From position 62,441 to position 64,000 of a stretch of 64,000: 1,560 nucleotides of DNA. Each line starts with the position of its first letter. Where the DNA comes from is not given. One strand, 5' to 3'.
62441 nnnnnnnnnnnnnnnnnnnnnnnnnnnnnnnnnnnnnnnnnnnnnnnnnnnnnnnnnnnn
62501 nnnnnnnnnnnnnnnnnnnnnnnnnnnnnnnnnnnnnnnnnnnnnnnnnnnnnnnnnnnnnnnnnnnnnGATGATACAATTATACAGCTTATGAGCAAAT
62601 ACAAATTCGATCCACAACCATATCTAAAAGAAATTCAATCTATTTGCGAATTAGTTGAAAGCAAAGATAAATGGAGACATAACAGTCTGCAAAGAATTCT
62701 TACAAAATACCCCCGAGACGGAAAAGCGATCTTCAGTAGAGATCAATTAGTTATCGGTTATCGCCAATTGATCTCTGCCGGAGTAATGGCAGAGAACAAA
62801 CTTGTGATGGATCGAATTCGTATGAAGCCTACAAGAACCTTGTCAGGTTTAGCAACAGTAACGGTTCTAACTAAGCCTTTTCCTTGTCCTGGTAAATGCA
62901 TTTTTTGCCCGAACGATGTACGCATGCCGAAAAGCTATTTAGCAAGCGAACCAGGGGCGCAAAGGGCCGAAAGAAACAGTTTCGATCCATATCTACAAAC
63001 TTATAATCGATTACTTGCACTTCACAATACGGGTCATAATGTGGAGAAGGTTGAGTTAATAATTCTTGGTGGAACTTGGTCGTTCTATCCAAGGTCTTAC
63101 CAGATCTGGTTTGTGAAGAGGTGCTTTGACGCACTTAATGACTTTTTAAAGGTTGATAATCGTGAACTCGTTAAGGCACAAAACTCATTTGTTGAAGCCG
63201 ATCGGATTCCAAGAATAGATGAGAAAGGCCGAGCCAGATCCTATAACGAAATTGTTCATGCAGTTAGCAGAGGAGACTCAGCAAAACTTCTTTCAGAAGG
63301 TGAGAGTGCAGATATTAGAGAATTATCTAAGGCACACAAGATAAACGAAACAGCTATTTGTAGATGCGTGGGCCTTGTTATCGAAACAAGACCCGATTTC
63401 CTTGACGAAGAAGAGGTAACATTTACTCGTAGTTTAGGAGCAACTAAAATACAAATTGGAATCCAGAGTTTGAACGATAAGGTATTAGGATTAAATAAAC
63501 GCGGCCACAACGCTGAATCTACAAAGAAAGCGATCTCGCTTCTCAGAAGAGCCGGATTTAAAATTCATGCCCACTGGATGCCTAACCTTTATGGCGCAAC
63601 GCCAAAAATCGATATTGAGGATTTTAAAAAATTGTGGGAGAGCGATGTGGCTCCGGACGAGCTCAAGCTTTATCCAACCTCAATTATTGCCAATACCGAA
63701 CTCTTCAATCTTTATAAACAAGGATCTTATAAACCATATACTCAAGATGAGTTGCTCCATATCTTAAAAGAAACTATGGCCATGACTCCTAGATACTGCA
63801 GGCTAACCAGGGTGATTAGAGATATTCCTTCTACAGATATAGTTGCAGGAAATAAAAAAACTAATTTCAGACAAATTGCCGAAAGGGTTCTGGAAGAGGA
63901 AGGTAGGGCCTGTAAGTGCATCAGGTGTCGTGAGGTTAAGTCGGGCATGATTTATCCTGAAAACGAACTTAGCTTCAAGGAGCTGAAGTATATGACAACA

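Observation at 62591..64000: Bacterial ELP3 homologue (radical-SAM tRNA wobble-uridine modification enzyme) hidden from the ORF track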

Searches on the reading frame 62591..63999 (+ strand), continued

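Call 40: search_solved_structures(query=P0001, show_alignments=5, max_evalue=1e-20)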
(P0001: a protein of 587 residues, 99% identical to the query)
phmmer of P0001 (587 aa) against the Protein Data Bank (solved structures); distinct sequences matched with E-value up to 1e-20: 9.
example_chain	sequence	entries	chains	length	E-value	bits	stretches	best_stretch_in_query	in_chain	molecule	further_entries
6iaz_A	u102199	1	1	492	3.7e-109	368.9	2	243-583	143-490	Histone acetyltransferase, ELP3 family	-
6ia8_A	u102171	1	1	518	4.4e-109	368.7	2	243-583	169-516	Histone acetyltransferase, ELP3 family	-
6iad_A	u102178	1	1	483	6.8e-109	368.1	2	243-583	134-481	Histone acetyltransferase, ELP3 family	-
5l7j_A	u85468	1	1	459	3.2e-101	342.7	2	244-583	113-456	ELP3 family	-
6ia6_A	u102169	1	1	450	3.9e-93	316.1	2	244-583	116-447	ELP3 family, ELP3 family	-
5l7l_A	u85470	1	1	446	1.8e-92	313.9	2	244-583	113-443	ELP3 family, ELP3 family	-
8ptx_C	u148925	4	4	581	2.5e-86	293.6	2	245-586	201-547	Elongator complex protein 3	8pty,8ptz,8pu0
8avg_C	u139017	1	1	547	2.5e-84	287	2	245-586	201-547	Elongator complex protein 3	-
6qk7_C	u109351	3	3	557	9.3e-82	278.5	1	248-583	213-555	Elongator complex protein 3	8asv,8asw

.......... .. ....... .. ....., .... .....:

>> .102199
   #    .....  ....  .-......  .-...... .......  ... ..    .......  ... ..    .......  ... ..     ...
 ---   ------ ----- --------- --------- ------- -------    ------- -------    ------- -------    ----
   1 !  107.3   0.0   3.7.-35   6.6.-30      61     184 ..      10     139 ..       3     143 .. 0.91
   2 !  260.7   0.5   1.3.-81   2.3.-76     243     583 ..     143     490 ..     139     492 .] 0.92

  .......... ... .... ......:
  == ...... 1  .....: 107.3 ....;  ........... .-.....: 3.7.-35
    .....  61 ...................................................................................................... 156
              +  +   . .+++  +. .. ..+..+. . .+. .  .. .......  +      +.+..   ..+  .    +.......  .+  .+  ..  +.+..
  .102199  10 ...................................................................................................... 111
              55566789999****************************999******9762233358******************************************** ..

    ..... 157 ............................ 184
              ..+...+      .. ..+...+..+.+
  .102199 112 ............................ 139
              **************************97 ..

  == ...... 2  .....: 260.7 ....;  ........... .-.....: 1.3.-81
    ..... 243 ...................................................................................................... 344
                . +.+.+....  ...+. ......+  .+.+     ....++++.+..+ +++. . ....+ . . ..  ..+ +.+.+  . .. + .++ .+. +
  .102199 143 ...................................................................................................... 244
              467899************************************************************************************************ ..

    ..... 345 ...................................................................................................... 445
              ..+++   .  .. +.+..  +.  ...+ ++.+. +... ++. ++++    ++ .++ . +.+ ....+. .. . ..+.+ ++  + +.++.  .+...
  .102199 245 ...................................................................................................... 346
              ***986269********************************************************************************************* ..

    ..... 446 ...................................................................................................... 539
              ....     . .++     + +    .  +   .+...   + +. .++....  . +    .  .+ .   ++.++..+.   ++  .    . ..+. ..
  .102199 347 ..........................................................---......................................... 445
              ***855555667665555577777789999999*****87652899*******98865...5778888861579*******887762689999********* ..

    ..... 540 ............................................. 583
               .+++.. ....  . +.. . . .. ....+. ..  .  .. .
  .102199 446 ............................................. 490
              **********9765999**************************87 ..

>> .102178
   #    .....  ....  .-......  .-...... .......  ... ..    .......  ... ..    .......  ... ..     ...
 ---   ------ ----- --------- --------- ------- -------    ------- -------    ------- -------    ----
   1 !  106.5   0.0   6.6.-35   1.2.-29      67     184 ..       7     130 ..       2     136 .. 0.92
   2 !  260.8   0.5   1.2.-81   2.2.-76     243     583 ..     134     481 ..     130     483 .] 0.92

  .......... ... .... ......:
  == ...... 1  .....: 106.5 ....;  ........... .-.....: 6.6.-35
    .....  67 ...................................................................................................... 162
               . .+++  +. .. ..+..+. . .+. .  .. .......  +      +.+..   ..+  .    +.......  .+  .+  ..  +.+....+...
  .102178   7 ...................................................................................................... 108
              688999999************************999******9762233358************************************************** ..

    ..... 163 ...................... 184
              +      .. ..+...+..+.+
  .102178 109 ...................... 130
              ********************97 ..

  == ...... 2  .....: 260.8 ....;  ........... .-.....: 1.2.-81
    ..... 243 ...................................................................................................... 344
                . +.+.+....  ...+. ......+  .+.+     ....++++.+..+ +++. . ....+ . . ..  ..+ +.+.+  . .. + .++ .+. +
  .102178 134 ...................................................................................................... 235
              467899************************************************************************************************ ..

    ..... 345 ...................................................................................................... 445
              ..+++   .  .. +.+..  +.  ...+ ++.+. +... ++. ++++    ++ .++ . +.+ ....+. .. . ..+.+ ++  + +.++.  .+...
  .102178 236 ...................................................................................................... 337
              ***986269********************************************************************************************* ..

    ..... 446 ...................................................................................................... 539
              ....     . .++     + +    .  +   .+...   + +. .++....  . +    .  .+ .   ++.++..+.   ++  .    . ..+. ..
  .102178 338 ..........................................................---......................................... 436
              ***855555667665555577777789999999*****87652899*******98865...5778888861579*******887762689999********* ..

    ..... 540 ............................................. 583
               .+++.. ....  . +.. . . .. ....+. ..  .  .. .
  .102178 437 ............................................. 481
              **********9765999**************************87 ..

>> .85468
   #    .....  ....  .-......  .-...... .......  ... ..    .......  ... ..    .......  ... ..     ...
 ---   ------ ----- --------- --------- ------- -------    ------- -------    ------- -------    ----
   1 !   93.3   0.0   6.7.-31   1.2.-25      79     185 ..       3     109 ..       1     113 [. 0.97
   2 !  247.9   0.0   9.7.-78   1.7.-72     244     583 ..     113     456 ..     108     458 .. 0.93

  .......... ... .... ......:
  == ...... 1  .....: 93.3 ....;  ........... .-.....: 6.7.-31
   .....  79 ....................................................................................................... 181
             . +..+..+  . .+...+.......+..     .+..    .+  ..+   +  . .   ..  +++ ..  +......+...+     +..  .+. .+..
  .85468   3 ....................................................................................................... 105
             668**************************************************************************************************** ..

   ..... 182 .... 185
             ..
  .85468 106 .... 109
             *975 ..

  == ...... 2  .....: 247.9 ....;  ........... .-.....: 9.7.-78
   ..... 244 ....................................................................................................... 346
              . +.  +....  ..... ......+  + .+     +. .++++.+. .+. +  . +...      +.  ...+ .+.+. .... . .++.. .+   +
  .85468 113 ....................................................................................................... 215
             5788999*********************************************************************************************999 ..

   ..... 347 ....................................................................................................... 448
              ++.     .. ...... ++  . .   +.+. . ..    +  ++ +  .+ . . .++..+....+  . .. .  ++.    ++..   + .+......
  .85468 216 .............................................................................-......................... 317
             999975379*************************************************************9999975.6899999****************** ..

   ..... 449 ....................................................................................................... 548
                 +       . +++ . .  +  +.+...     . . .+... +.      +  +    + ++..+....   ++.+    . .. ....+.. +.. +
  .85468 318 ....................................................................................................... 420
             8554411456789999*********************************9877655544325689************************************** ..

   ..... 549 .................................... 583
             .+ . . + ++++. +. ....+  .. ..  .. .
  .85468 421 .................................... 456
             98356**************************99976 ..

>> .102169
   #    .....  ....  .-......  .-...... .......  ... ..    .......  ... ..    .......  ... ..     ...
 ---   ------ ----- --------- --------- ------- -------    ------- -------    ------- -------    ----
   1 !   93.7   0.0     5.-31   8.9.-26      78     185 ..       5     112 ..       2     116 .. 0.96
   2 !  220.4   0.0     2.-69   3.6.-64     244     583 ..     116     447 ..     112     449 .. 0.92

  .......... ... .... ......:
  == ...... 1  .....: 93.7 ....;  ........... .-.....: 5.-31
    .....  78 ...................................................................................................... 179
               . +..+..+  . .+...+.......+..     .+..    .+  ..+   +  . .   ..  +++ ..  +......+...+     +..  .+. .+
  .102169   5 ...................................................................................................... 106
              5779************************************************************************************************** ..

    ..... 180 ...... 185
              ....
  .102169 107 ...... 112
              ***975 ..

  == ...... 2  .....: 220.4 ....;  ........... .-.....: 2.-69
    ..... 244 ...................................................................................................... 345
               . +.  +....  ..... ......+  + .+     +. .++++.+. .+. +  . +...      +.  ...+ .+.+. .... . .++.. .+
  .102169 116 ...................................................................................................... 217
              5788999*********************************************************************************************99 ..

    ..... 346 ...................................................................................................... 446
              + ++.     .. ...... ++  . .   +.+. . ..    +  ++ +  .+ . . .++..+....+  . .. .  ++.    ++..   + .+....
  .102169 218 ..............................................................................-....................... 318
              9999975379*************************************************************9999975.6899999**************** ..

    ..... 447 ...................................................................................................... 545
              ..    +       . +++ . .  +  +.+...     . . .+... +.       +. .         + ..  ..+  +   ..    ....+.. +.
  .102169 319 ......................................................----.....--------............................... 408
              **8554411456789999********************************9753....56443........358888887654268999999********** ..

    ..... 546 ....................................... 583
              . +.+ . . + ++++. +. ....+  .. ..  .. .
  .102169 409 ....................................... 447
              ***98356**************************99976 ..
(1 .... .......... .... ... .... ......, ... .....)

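Call 54: predict_structure(alignment_id=A1)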
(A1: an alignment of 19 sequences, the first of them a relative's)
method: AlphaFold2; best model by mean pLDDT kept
length: 587 residues; sequences in the alignment: 19
mean_pLDDT: 83.6   pTM: 0.84
mean pLDDT of the five models: 83.6, 83.1, 81.3, 81.0, 79.0
residues with pLDDT >= 90: 300; 70-90: 176; 50-70: 81; < 50: 30
segments of 3 or more residues with pLDDT < 50: 1-3, 81-84, 113-115, 521-532
pLDDT, mean of each block of 10 residues (from residue 1): 66 94 87 90 86 90 88 78 64 68 60 53 75 91 82 87 77 96 92 69 58 63 56 70 97 94 90 95 94 92 87 96 94 95 96 93 80 91 92 94 80 69 81 92 87 75 95 96 91 94 96 83 36 70 96 97 94 95 85
secondary structure, 60 per line:
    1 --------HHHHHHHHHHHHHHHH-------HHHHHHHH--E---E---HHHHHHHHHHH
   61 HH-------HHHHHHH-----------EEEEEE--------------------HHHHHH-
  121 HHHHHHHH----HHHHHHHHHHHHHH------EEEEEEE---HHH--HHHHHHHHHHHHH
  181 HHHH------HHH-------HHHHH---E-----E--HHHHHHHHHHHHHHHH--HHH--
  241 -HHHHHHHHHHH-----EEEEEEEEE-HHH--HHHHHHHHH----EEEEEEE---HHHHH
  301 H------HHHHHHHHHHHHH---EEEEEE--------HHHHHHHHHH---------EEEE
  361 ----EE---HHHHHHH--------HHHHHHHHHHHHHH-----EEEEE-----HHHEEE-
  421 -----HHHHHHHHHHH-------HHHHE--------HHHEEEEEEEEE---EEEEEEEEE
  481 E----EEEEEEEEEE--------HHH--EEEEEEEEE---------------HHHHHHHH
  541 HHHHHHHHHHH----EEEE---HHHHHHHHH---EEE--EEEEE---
elements in order: H9-24 H32-39 H50-62 H70-76 E88-93 H114-119 H121-128 H133-146 E153-159 H168-184 H201-205 H218-233 H242-252 E258-266 H273-281 E286-292 H296-301 H308-320 E324-329 H338-347 E357-360 H370-376 H385-398 E404-408 E417-419 H426-436 H444-447 E460-468 E472-481 E486-495 E509-517 H533-551 E556-559 H563-571 E575-577 E580-584

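Call 69: fold_search(model_id=the predicted structure, library=pdb)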
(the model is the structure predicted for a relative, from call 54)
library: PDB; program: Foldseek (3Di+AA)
matches with E <= 10: 995; with E <= 0.001: 39
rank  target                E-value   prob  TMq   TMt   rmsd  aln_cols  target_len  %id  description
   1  6iad                  2.5e-40  1.00  0.65  0.88   5.9       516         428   35  Apo crystal structure of archaeal Methanocaldococcus infernus Elp3 (del1-54) (released 2019-02-20)
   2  6ia8                  2.7e-40  1.00  0.65  0.89   5.9       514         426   34  Apo crystal structure of archaeal Methanocaldococcus infernus Elp3 (del1-19) (released 2019-02-20)
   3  8ptx_C                7.0e-39  1.00  0.77  0.84   4.1       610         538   30  Cryo-EM structure of human Elp123 in complex with tRNA, acetyl-CoA, 5'-deoxyadenosine and methionine (released 2024-04-17)
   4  6qk7_C                1.0e-36  1.00  0.68  0.89   2.9       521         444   31  Elongator catalytic subcomplex Elp123 lobe (released 2019-07-17)
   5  5l7l                  2.0e-36  1.00  0.61  0.90   3.7       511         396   32  Crystal Structure of Elp3 from Dehalococcoides mccartyi (390-407 GSGSG) (released 2016-08-03)
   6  8asw_C                5.0e-36  1.00  0.75  0.82   4.4       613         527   28  Cryo-EM structure of yeast Elp123 in complex with alanine tRNA (released 2022-12-07)
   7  8pty_C                5.3e-36  1.00  0.68  0.90   2.9       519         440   32  Cryo-EM structure of human Elp123 in complex with 5'-deoxyadenosine and methionine (released 2024-04-17)
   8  8asv_C                2.1e-35  1.00  0.69  0.86   4.1       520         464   32  Cryo-EM structure of yeast Elongator complex (released 2022-12-07)
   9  5l7j                  2.4e-35  1.00  0.62  0.89   4.2       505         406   33  Crystal Structure of Elp3 from Dehalococcoides mccartyi (released 2016-08-03)
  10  8avg_C                1.4e-33  1.00  0.67  0.89   3.0       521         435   32  Cryo-EM structure of mouse Elp123 with bound SAM (released 2022-12-07)
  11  6ia6                  2.9e-33  1.00  0.60  0.89   4.5       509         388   31  Crystal structure of the bacterial Dehalococcoides mccartyi Elp3 with desulfo-CoA (released 2019-02-20)
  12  1olt                  1.7e-06  1.00  0.28  0.36   6.4       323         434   15  Coproporphyrinogen III oxidase (HemN) from Escherichia coli is a Radical SAM enzyme. (released 2003-12-04)
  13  6fd2_A                2.8e-05  1.00  0.21  0.26   8.6       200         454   18  Radical SAM 1,2-diol dehydratase AprD4 in complex with its substrate paromamine (released 2018-01-17)
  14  6fd2_B                3.4e-05  1.00  0.27  0.33  13.4       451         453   13  Radical SAM 1,2-diol dehydratase AprD4 in complex with its substrate paromamine (released 2018-01-17)
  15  9a6d_A                8.0e-05  1.00  0.27  0.34  13.2       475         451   11  Integrative model of MTAB-YVFG by crosslinking MS and deep learning (released 2024-09-18)
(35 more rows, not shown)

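Call 70: search_protein_families(library=ncbifam, proteins=[L001:11607-12539:+], max_evalue=1e-15)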
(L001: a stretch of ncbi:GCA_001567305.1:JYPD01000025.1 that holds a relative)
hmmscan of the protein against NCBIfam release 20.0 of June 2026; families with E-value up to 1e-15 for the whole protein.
L001:11607-12539:+ (311 aa): 0 families
